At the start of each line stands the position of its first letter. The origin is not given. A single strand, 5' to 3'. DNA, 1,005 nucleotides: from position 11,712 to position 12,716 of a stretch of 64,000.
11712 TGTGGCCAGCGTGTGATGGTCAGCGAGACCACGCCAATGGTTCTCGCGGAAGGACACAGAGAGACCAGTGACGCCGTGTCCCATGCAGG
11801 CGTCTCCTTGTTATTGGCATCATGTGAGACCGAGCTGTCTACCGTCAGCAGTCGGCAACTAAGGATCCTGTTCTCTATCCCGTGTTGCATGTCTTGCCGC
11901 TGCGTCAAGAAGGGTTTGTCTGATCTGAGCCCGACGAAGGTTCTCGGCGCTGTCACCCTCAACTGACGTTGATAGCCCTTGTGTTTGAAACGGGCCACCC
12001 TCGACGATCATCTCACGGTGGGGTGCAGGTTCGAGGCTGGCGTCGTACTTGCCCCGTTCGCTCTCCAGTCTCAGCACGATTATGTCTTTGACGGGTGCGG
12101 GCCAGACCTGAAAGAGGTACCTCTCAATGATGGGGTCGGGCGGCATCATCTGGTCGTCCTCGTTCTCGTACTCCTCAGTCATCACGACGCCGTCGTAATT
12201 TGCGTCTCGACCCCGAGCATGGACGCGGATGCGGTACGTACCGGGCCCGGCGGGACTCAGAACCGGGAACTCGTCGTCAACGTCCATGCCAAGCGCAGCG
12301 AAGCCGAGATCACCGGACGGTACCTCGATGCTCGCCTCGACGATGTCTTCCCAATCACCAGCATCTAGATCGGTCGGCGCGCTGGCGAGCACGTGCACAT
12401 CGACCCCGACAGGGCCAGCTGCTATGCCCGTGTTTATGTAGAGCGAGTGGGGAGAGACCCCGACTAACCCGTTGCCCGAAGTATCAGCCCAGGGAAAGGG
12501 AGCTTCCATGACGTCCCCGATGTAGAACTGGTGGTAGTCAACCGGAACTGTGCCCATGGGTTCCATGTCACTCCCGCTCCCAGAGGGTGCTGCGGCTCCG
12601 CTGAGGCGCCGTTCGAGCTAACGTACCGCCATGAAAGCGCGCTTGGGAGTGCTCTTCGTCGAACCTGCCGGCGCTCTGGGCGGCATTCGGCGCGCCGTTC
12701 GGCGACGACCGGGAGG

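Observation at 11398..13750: tRNA-Lys-associated lower-GC islet with att-like duplication and a decayed SRAP (YedK) gene at its far edge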

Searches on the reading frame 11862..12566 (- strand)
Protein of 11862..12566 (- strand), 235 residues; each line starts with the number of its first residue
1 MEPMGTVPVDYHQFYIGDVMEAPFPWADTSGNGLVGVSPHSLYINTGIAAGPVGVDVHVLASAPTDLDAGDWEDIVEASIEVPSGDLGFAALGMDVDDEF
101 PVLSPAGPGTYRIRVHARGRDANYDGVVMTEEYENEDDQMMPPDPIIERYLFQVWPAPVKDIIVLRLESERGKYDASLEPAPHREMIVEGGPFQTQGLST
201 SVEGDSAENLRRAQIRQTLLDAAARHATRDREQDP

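Call 11: search_protein_families(library=pfam, proteins=[window:11862-12566:-], max_evalue=0.1)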
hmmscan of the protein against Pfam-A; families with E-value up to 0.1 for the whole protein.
window:11862-12566:- (235 aa): 0 families

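Call 12: search_protein_families(library=ncbifam, proteins=[window:11862-12566:-], max_evalue=0.1)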
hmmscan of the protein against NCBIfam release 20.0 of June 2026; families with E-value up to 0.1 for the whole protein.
window:11862-12566:- (235 aa): 0 families

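Call 19: list_cluster_members(proteins=[P0001, window:11862-12566:-, window:11862-12557:-, window:13333-13728:+, window:10275-10730:+, window:10792-11232:-, window:13815-15107:-, window:11490-11795:-])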
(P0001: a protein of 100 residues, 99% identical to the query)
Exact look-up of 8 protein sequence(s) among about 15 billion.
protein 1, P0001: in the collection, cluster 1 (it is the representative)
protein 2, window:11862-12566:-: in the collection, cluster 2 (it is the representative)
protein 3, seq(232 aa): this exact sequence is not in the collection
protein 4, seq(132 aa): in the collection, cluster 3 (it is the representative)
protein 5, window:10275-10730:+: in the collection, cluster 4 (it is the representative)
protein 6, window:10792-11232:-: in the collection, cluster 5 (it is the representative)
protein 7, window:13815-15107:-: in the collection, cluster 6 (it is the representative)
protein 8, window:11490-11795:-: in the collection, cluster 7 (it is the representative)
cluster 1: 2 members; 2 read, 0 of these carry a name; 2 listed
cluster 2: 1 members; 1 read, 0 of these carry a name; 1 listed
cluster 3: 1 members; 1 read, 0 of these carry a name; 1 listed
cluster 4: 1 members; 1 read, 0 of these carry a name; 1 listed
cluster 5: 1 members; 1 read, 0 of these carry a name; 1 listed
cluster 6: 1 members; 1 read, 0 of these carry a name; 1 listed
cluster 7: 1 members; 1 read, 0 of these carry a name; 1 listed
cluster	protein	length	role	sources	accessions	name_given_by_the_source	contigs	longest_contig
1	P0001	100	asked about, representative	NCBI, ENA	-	-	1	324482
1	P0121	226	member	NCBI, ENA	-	-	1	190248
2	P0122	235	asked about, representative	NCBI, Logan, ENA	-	-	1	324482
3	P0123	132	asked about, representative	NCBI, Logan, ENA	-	-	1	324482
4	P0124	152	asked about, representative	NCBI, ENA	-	-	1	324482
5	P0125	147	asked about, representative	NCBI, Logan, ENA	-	-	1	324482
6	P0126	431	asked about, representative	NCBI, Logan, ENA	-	-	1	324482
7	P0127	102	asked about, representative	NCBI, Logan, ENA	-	-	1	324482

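Call 21: find_encoding_contigs(protein=P0121, flank=10000, max_places=10)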
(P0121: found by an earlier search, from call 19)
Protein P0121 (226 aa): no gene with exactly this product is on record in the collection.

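Call 22: find_related_loci(query=P0121, collection=genome_contigs, flank=10000)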
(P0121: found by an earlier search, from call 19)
Query P0121 (226 aa) in genome_contigs; peptide patterns used: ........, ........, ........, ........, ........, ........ (x = any residue, [..] = any of these).
600 stretches matched a pattern (row limit reached: there are more); 596 encode a relative of the query (tblastn E <= 1e-3); the best 80 are kept; 80 distinct loci.
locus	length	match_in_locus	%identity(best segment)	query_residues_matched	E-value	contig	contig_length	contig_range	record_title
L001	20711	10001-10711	58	1-221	2e-83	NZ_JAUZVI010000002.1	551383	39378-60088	Nocardioides sp. AE5 2, whole genome shotgun sequence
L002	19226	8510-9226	57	1-222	1e-81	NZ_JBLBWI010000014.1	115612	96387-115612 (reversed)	Nocardioides sp. Bht2 NODE_14_length_115612_cov_454.524797, whole genome shotgun sequence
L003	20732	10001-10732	55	1-225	3e-77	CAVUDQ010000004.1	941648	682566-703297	MAG: uncultured Actinomycetota bacterium isolate MFD02840.bin.1.302 genome assembly, contig: contig_32111, whole genome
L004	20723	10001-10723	54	1-222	9e-76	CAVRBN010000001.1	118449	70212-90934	MAG: uncultured Actinomycetota bacterium isolate MFD04935.bin.2.51 genome assembly, contig: contig_10043, whole genome s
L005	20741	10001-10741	54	1-225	3e-75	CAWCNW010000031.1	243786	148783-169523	MAG: uncultured Actinomycetota bacterium isolate MFD09368.bin.1.229 genome assembly, contig: contig_59520, whole genome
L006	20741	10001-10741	53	1-225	4e-75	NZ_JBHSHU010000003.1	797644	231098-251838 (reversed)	Nocardioides sp. GCM10023255 strain CGMCC 1.19066 GCM70023255_11, whole genome shotgun sequence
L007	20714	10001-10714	56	1-222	2e-75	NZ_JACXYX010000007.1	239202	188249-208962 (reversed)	Nocardioides ganghwensis strain 9920 Scaffold7_1, whole genome shotgun sequence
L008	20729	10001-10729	57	1-222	7e-75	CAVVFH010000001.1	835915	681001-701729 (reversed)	MAG: uncultured Actinomycetota bacterium isolate MFD01721.bin.2.51 genome assembly, contig: contig_20250, whole genome s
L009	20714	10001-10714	56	1-222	1e-74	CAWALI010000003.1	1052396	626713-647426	MAG: uncultured Actinomycetota bacterium isolate MFD01721.bin.2.62 genome assembly, contig: contig_38574, whole genome s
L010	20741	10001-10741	53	1-225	2e-74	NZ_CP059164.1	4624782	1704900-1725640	Nocardioides ungokensis strain LMG 28591 chromosome, complete genome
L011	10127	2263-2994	54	1-222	2e-73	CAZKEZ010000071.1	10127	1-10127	MAG TPA_asm: uncultured Nocardioides sp. isolate binchicken_co179_383 genome assembly, contig: NODE_12214_length_10127_c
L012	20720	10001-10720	56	1-222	3e-73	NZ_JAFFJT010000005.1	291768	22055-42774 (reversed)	Nocardioides sp. SYSU D00038 Scaffold1_5, whole genome shotgun sequence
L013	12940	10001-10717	54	1-221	4e-73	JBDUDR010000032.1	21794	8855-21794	MAG: Nocardioidaceae bacterium isolate cluster4_bin.75 NODE_4153_length_21794_cov_8.612862, whole genome shotgun sequenc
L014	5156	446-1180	55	1-222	3e-73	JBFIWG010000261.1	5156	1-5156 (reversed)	MAG: Nocardioidaceae bacterium isolate Mix_sand13.2021.11.Z.77 k141_332736_length_5156_cov_10.0000, whole genome shotgun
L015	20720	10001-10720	55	1-222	5e-73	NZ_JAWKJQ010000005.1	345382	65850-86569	MAG: Nocardioides sp. isolate BC1.111 BC1.111.fa-5, whole genome shotgun sequence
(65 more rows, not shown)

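Call 28: find_homologous_proteins(query=window:11862-12566:-, max_evalue=0.01)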
Query window:11862-12566:- (235 aa): 17 proteins with E <= 0.01 among 630 candidates.
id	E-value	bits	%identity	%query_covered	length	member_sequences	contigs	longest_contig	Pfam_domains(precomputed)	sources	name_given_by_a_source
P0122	3.1e-154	529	100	100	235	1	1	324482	-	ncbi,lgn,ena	-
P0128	9.1e-27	112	42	76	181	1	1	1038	-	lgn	-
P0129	2.5e-22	98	42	71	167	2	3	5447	-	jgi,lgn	jgi:hypothetical protein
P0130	1.9e-21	95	40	72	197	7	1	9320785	-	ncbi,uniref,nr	ncbi:hypothetical protein EASAB2608_06516 [Streptomyces sp. EAS-AB2608]|uniref:hypothetical protein 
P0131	2.3e-17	81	42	66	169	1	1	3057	-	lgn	-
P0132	2.5e-15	75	34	68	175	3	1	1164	-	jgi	jgi:hypothetical protein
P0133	3.3e-15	74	37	72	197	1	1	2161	-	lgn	-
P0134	2.8e-14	71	37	66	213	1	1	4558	-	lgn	-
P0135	1.9e-13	69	35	60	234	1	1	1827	-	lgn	-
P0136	1.4e-12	66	35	73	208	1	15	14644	-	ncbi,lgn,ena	-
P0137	1.6e-12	66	38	55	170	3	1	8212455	-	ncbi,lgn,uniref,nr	ncbi:hypothetical protein SAMN06272775_0063 [Streptomyces sp. 2323.1]|uniref:hypothetical protein n=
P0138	8.1e-11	60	47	38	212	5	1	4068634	-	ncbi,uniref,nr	ncbi:hypothetical protein [Cryobacterium sp. SO1]|uniref:hypothetical protein n=1 Tax=Cryobacterium 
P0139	8.6e-11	60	46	38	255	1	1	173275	-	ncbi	-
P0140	3.2e-9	55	33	68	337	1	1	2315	-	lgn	-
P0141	9.8e-9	53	34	62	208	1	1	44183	-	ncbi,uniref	ncbi:hypothetical protein [Actinoplanes sp. NPDC026623]|uniref:hypothetical protein n=1 Tax=Actinopl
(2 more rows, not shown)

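Call 29: find_encoding_contigs(protein=P0130, flank=6000, max_places=3)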
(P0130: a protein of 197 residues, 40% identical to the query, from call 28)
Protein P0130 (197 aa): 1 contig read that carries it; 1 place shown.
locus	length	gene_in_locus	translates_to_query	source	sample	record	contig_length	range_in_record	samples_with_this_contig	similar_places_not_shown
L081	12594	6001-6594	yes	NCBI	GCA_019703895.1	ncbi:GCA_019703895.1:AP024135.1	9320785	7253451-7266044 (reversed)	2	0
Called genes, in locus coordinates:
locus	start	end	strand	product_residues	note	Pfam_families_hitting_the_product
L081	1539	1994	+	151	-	-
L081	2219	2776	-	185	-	PF13302:Acetyltransf_3, PF00583:Acetyltransf_1, PF13523:Acetyltransf_8 (weak)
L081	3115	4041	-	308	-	PF00126:HTH_1, PF03466:LysR_substrate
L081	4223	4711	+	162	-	-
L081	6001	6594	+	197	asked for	-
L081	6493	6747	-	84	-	-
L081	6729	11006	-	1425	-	PF13365:Trypsin_2, PF20703:nSTAND1, PF25174:Beta-prop_THOC3, PF25391:WD40_Gbeta, PF00400:WD40, PF23381:Beta-prop_IFT122_1st, PF23414:Beta-prop_EML_2, PF24814:WD40_Prp19, +123 more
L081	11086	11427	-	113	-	PF19493:Trypco1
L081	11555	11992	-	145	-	-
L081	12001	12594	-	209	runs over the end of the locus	PF05258:DciA (weak)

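Call 30: find_encoding_contigs(protein=P0136, flank=6000, max_places=4)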
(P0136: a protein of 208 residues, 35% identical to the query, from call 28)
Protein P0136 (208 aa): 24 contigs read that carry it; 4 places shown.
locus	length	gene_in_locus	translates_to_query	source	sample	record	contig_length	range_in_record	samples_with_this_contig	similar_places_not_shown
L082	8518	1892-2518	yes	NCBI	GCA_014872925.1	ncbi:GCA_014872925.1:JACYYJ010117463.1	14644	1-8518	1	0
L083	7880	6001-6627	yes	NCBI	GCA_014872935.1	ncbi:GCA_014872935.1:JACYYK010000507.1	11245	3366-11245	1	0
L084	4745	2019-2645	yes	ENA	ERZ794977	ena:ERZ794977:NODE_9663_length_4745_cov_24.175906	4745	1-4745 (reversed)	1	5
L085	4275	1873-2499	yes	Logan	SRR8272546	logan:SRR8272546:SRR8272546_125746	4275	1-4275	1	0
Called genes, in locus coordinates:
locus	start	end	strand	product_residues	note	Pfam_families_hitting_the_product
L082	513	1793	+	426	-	PF14040:DNase_NucA_NucB (weak)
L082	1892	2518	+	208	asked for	-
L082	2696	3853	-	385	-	PF02899:Phage_int_SAM_1, PF00589:Phage_integrase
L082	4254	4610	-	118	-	-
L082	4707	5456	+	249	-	PF07505:DUF5131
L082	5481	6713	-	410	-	-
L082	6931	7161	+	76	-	-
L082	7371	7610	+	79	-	-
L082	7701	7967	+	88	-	-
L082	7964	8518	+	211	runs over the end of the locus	-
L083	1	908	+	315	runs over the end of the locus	PF21725:T7SS_signal, PF14040:DNase_NucA_NucB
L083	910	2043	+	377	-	-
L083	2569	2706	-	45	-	-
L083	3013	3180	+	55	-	-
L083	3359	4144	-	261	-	-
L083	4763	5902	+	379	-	PF14040:DNase_NucA_NucB (weak)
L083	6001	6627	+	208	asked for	-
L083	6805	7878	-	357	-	?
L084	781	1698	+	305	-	-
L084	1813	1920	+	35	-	-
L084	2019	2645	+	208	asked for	-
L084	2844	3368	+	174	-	-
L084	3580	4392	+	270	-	-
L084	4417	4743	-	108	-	?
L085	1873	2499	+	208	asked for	-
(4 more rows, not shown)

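Call 37: search_protein_families(library=pfam, proteins=[L082:513-1790:+, L083:4763-5899:+, L084:781-1695:+, L084:2844-3365:+], max_evalue=0.1)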
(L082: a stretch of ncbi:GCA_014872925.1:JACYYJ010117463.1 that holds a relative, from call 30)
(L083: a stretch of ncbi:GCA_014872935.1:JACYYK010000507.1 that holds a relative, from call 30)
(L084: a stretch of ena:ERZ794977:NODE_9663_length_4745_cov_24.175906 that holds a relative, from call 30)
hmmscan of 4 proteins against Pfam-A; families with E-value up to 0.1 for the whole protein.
L082:513-1790:+ (426 aa): 1 family
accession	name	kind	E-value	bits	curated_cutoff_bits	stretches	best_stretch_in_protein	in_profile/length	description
PF14040.12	DNase_NucA_NucB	-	2.6e-07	31.5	23.8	1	345-422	45-99/100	Deoxyribonuclease NucA/NucB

L083:4763-5899:+ (379 aa): 1 family
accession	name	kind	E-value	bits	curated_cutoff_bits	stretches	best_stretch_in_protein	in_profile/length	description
PF14040.12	DNase_NucA_NucB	-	2.1e-07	31.8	23.8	1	298-375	45-99/100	Deoxyribonuclease NucA/NucB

L084:781-1695:+ (305 aa): 0 families

L084:2844-3365:+ (174 aa): 0 families

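Call 46: search_dna_similar(query=window:11862-12566:-, collection=plasmids, mode=protein, max_evalue=0.001)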
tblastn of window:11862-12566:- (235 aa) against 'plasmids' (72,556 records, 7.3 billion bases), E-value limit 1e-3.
Records with a match: 73; places in all: 87; records where one place covers at least 80% of the query: 5.
Best place of each record, by identity: <60% 73.
By first word of the organism name: Streptomyces 49; Rhodococcus 14; Embleya 4; Nonomuraea 1; Aminobacter 1; Pseudonocardia 1; Streptomycetaceae 1; Methylobacterium 1; Gordonia 1.
By predicted mobility (MOB-suite, as given by PLSDB): non-mobilizable 52; mobilizable 19; conjugative 2.
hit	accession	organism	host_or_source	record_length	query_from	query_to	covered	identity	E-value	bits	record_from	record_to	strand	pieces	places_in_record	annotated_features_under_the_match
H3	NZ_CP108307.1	Streptomyces sp. NBC_00015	-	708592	5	183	76%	40.1%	2e-24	108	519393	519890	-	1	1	hypothetical protein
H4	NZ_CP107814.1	Streptomyces longwoodensis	-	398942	5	178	74%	40.8%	5e-22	101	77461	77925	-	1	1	hypothetical protein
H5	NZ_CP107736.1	Streptomyces longwoodensis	-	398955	5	178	74%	40.8%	5e-22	101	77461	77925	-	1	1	hypothetical protein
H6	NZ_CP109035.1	Streptomyces longwoodensis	-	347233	5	181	75%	40.1%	4e-22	101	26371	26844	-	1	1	hypothetical protein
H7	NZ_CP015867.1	Streptomyces parvulus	-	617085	5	173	72%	40.1%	2e-20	97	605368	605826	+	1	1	hypothetical protein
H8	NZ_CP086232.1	Streptomyces clavuligerus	whole organism,soil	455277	6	170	70%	40.4%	3e-15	82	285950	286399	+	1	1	none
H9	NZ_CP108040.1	Streptomyces sp. NBC_00299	-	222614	5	166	69%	40.9%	1e-21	100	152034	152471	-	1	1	hypothetical protein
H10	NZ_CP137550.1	Streptomyces sp. N50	Selaginella tamariscina,cell ...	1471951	5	157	65%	42.9%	3e-21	99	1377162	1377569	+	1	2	record has no annotation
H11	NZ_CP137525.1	Streptomyces coeruleorubidus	cell culture,soil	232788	7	188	77%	35.2%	9e-17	86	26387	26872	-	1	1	hypothetical protein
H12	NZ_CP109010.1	Streptomyces sp. NBC_00690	-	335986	5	166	69%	39.5%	1e-15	82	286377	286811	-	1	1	hypothetical protein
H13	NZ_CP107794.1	Streptomyces clavifer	-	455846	5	211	88%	30.8%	3e-6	55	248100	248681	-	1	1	hypothetical protein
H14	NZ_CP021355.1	Rhodococcus oxybenzonivorans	river sediment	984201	5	217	91%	29.7%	6e-8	60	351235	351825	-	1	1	hypothetical protein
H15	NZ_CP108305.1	Streptomyces sp. NBC_00016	-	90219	5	153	63%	42.4%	7e-19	92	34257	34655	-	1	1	hypothetical protein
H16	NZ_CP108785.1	Embleya sp. NBC_00888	-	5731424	5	216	90%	29.7%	1e-4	50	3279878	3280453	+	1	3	none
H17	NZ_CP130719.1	Streptomyces sp. NBC_01334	-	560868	5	155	64%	41.2%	3e-19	93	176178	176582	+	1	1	hypothetical protein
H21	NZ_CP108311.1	Streptomyces sp. NBC_00012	-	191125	12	172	69%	37.4%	3e-18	90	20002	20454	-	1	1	hypothetical protein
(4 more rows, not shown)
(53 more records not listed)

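Call 47: search_dna_similar(query=window:11862-12566:-, collection=phages, mode=protein, max_evalue=0.01)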
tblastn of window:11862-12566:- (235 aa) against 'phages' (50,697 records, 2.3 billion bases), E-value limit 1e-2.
No match.

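Call 48: get_annotated_region(hit=H3, flank=4000)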
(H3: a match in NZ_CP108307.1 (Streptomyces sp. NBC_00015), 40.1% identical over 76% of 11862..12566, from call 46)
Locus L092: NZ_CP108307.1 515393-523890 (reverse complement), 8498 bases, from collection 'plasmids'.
description: Streptomyces sp. NBC_00015 plasmid unnamed1, complete sequence
organism: Streptomyces sp. NBC_00015 (NCBI taxid 2903611)
taxonomy: Bacteria; Actinomycetota; Actinomycetes; Kitasatosporales; Streptomycetaceae; Streptomyces; Streptomyces sp. NBC 00015
host: -; source: -; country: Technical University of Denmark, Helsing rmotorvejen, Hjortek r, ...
typing (MOB-suite, as given by PLSDB): non-mobilizable; replicon rep_cluster_43
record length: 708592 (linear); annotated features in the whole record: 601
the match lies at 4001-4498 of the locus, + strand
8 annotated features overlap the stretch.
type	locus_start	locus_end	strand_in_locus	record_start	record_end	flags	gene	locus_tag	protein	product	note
CDS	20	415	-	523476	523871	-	-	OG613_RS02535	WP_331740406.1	Imm7 family immunity protein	-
CDS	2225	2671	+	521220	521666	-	-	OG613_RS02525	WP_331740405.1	NucA/NucB deoxyribonuclease domain-containing protein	-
CDS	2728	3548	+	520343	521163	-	-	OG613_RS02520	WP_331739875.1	IS5 family transposase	-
CDS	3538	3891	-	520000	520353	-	-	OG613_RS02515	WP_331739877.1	hypothetical protein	-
CDS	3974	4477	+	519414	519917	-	-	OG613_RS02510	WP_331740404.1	hypothetical protein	-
CDS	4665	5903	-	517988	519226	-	-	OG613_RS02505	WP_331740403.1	IS256 family transposase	-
CDS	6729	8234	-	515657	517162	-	-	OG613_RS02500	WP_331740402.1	hypothetical protein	-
CDS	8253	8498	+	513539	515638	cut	-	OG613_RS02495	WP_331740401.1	ATP-binding protein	-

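Call 49: get_annotated_region(hit=H7, flank=4000)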
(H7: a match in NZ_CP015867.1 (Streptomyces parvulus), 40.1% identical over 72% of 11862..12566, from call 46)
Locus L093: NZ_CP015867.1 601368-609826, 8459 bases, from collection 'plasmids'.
description: Streptomyces parvulus strain 2297 plasmid pSPA1, complete sequence
organism: Streptomyces parvulus (NCBI taxid 146923)
taxonomy: Bacteria; Actinomycetota; Actinomycetes; Kitasatosporales; Streptomycetaceae; Streptomyces; Streptomyces parvulus
host: -; source: -; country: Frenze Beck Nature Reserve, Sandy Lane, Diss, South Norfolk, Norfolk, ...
typing (MOB-suite, as given by PLSDB): non-mobilizable
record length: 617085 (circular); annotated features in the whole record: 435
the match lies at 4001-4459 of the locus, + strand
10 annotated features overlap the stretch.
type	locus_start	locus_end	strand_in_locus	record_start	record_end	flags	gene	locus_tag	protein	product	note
CDS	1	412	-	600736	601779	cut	-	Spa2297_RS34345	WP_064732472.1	helix-turn-helix transcriptional regulator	-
CDS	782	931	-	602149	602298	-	-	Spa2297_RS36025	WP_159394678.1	hypothetical protein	-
CDS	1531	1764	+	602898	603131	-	-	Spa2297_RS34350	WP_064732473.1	hypothetical protein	-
CDS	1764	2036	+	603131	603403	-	-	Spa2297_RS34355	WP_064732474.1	hypothetical protein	-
CDS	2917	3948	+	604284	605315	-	-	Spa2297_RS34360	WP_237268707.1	hypothetical protein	-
CDS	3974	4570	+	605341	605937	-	-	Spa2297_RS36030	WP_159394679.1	hypothetical protein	-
CDS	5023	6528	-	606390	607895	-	-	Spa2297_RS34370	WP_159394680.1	PIN domain-containing protein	-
CDS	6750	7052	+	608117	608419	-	-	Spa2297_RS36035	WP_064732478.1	hypothetical protein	-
CDS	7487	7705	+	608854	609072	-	-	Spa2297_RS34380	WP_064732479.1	hypothetical protein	-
CDS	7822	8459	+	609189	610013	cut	-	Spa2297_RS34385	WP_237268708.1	sigma factor-like helix-turn-helix DNA-binding protein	GO:0006352 - DNA-templated transcription initiation [Evidence IEA]; GO:0006355 - regulation of DNA-templated ...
